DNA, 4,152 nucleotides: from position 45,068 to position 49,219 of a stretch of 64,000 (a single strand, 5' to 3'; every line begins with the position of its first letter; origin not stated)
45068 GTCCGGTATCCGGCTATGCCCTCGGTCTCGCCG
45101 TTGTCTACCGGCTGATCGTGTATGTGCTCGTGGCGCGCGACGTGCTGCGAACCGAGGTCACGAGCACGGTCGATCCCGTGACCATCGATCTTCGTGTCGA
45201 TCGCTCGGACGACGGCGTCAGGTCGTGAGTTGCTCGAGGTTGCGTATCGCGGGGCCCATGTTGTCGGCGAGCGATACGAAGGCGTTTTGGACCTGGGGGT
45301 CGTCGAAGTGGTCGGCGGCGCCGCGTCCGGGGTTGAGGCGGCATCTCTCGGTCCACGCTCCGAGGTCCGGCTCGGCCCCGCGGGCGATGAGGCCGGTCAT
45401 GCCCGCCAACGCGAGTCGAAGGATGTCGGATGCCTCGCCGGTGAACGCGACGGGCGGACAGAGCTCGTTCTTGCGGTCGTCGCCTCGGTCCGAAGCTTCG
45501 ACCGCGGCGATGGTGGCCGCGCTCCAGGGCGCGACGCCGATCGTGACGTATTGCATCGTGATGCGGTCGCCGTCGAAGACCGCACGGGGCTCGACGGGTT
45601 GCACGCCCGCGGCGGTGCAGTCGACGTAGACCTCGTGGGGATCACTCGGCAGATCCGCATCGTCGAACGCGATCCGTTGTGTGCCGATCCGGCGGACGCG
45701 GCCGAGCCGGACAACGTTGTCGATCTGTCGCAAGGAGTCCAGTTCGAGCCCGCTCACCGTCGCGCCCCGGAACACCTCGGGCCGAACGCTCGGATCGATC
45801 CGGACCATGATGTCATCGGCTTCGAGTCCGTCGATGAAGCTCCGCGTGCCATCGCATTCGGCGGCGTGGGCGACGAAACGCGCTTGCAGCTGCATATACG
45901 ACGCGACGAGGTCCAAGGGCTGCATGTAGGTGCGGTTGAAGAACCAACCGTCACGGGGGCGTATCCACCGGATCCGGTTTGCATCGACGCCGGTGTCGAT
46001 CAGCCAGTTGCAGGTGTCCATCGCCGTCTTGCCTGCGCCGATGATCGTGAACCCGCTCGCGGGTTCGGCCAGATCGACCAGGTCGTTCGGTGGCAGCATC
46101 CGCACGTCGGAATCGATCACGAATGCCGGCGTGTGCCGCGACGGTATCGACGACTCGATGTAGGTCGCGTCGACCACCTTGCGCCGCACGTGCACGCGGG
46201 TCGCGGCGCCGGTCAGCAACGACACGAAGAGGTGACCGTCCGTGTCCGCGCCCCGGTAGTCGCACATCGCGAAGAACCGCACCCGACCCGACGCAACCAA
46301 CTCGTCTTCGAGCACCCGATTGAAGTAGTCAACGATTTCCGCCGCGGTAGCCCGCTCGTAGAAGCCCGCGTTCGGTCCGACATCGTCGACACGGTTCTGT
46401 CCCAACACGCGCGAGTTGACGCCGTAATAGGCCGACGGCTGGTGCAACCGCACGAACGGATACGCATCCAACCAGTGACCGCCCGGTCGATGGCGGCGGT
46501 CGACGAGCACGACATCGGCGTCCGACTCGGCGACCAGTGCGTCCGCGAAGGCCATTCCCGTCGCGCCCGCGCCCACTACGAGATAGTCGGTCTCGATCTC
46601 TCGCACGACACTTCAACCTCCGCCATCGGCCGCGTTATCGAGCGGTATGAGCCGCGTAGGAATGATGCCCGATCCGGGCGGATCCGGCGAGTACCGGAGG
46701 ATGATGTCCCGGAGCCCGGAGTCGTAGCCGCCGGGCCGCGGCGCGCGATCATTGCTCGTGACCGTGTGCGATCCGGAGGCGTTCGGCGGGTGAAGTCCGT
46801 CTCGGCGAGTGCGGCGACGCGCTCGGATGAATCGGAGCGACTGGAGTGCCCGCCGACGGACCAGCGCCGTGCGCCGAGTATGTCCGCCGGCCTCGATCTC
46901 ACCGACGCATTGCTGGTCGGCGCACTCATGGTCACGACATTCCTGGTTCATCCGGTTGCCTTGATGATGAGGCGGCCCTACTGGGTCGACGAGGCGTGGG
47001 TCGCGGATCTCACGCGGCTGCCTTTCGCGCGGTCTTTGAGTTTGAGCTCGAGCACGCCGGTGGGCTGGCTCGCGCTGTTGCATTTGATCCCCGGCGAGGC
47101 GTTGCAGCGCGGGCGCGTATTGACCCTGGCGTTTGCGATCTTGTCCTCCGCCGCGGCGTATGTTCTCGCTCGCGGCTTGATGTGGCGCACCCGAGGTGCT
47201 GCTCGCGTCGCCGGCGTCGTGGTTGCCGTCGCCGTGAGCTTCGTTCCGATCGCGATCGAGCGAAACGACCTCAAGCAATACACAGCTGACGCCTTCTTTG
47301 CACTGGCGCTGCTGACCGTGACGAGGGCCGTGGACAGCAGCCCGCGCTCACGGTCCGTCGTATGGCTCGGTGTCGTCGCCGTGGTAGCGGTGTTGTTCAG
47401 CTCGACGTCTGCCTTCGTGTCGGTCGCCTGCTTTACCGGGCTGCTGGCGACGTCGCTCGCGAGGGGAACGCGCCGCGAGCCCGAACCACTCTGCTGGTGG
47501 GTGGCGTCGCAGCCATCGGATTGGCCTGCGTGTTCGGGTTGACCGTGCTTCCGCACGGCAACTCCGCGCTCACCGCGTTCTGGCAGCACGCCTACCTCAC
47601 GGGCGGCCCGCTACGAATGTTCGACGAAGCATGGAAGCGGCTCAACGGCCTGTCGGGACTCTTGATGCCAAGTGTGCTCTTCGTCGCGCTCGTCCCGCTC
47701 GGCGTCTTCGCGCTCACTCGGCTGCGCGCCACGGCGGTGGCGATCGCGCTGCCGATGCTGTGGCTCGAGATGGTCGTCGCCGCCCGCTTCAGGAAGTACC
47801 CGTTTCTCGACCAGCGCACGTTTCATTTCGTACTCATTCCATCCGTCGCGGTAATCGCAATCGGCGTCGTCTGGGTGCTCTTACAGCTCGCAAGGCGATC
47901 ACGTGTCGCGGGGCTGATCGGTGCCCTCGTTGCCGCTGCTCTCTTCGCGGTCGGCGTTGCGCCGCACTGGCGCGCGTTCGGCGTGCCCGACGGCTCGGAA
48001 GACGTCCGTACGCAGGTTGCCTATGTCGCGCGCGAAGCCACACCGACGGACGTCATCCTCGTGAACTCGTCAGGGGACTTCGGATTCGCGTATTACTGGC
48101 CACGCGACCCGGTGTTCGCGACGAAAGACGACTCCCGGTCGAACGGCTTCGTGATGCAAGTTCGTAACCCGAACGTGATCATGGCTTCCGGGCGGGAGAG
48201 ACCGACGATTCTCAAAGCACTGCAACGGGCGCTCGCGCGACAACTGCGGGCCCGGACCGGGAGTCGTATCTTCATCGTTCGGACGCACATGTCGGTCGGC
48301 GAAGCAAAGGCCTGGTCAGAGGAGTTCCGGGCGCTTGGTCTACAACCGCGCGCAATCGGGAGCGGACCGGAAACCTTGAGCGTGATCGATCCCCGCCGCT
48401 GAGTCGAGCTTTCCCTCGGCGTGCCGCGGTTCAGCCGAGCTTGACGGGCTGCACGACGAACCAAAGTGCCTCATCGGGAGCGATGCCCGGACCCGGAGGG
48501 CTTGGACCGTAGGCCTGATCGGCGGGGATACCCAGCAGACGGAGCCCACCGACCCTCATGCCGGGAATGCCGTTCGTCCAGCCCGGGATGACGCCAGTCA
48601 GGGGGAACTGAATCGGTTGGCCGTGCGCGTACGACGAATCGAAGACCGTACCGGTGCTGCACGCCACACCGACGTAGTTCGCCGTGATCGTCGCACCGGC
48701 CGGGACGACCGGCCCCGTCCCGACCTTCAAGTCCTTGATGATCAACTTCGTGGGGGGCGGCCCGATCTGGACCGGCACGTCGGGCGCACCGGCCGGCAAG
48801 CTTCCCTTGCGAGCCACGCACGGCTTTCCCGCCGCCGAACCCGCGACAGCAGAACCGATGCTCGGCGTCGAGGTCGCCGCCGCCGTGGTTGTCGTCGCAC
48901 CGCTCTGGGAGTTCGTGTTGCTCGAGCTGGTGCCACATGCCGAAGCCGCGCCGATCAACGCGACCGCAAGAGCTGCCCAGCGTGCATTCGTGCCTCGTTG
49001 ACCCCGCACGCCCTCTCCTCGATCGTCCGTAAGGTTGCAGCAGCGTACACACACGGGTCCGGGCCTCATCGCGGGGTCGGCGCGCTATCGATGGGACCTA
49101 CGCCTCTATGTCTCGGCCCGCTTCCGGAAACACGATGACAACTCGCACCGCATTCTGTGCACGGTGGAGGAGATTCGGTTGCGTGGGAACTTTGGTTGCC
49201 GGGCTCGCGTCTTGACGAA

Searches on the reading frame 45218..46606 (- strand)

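Call 50: search_protein_families(library=pfam, proteins=[window:45218-46606:-], max_evalue=0.0001)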
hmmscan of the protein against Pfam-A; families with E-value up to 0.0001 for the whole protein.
window:45218-46606:- (462 aa): 1 family
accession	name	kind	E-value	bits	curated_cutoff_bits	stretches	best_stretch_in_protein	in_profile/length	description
PF13450.12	NAD_binding_8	-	4.5e-08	33.7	21.9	1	10-46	1-36/68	NAD(P)-binding Rossmann-like domain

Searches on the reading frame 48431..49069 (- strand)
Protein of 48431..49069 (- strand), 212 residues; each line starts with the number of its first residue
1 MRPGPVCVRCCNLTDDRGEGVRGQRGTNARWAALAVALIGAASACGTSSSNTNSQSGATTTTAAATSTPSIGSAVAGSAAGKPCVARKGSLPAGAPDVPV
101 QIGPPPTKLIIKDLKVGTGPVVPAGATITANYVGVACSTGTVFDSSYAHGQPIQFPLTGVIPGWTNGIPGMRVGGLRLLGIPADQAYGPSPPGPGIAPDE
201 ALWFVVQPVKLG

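Call 89: search_protein_families(library=pfam, proteins=[window:48431-49069:-], max_evalue=0.0001)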
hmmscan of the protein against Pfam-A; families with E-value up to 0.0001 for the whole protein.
window:48431-49069:- (212 aa): 1 family
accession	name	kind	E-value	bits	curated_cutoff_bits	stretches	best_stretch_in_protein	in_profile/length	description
PF00254.34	FKBP_C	-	2.9e-18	66.4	21.1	1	124-207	7-92/94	FKBP-type peptidyl-prolyl cis-trans isomerase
